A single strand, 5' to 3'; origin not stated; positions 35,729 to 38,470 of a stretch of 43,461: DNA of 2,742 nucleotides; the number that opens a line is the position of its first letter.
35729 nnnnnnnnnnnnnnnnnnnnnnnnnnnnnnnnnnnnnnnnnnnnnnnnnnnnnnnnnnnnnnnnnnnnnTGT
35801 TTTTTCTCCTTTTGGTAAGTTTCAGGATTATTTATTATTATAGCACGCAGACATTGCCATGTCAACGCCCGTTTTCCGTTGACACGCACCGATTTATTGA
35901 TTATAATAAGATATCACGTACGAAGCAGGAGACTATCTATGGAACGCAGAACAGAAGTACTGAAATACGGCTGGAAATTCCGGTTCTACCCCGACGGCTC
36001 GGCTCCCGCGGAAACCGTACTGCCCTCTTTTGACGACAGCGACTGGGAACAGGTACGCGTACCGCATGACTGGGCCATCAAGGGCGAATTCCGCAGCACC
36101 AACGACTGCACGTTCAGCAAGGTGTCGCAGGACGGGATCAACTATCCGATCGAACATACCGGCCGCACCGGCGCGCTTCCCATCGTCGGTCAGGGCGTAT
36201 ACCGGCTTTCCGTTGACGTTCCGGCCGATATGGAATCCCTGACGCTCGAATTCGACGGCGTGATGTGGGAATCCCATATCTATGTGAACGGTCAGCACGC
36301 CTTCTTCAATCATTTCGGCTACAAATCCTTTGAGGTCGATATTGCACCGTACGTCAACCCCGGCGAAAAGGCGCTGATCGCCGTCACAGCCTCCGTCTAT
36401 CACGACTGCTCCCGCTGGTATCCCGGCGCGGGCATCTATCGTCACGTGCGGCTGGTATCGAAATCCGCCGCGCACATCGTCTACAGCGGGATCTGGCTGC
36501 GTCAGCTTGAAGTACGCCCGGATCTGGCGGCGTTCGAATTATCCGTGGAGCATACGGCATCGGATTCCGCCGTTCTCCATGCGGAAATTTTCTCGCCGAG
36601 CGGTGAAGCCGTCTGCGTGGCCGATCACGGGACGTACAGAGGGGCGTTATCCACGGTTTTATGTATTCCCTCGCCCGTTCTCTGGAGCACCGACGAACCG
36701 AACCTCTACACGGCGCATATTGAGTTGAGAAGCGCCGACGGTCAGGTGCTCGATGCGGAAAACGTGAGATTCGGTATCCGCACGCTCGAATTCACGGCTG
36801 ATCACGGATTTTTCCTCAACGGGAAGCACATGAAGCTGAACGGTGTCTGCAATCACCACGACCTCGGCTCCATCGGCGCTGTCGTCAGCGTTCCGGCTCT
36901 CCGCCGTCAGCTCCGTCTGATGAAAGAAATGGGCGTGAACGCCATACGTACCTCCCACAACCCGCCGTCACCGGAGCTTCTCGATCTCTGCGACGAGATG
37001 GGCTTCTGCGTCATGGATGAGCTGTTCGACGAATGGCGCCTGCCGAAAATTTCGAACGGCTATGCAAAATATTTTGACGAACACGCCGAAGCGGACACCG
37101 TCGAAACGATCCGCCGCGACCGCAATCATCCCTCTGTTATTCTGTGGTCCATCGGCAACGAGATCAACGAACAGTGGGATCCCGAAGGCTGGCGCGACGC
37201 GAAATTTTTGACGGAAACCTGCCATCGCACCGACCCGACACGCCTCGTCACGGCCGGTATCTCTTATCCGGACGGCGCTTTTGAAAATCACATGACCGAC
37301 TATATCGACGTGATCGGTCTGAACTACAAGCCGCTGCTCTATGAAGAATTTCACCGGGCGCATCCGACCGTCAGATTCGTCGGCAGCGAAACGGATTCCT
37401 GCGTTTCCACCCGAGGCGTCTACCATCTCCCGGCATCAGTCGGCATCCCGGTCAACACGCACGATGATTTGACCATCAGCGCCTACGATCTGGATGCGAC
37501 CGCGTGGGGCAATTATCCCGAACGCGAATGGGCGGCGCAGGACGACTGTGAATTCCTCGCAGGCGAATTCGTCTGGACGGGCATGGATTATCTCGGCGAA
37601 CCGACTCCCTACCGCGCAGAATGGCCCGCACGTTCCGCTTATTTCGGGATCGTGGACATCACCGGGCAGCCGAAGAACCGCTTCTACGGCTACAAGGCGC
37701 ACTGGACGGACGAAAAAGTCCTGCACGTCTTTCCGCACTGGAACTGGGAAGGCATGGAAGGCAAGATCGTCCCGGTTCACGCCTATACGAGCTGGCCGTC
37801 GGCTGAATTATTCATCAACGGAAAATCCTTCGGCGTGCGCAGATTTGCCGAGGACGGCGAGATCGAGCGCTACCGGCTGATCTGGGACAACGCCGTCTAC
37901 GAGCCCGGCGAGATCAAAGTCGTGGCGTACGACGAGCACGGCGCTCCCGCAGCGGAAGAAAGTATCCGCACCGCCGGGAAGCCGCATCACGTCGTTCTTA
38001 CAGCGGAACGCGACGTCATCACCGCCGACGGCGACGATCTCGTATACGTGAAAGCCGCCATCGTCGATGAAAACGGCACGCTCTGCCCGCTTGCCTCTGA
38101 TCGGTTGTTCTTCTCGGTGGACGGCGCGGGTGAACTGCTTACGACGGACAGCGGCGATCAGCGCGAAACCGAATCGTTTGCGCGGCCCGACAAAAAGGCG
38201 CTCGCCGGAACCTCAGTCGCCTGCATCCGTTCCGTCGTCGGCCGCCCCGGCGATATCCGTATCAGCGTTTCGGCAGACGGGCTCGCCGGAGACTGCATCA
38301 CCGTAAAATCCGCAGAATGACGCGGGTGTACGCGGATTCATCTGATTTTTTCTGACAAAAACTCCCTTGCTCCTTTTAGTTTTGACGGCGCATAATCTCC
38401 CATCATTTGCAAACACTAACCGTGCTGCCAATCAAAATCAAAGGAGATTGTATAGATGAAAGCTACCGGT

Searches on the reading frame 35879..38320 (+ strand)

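Call 3: search_protein_families(library=pfam, proteins=[window:35879-38320:+], max_evalue=1)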
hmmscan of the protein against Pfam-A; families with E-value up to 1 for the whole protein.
window:35879-38320:+ (813 aa): 10 families
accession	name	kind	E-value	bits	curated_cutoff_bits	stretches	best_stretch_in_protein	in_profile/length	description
PF02836.23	Glyco_hydro_2_C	-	3.4e-32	112.2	21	1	308-491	5-184/302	Glycosyl hydrolases family 2, TIM barrel domain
PF18565.7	Glyco_hydro2_C5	-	2.3e-25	88.9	32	1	706-805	2-100/103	Glycoside hydrolase family 2 C-terminal domain 5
PF16355.11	DUF4982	-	1.2e-18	67.2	23.9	1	628-690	1-59/61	Domain of unknown function (DUF4982)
PF02837.24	Glyco_hydro_2_N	-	5.7e-17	62.6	28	1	31-195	7-168/169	Glycosyl hydrolases family 2, sugar binding domain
PF00703.27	Glyco_hydro_2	-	3e-12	47.7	23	1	221-301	26-109/109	Glycosyl hydrolases family 2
PF22666.2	Glyco_hydro_2_N2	-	0.0083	16.6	27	1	107-167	51-114/167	Glycosyl hydrolase 2 galactose-binding domain-like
PF21467.3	BetaGal_gal-bd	-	0.045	14.3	27.3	1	107-140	3-36/62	Beta-galactosidase, galactose-binding domain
PF22820.2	TcaA_3rd_4th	-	0.12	12.8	27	0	636-661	8-32/73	TcaA protein 3rd/4th domain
PF02369.22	Big_1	-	0.14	12.7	34.9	1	705-752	2-47/93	Bacterial Ig-like domain (group 1)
PF09134.16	Invasin_D3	-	0.15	13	33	1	707-759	7-59/98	Invasin, domain 3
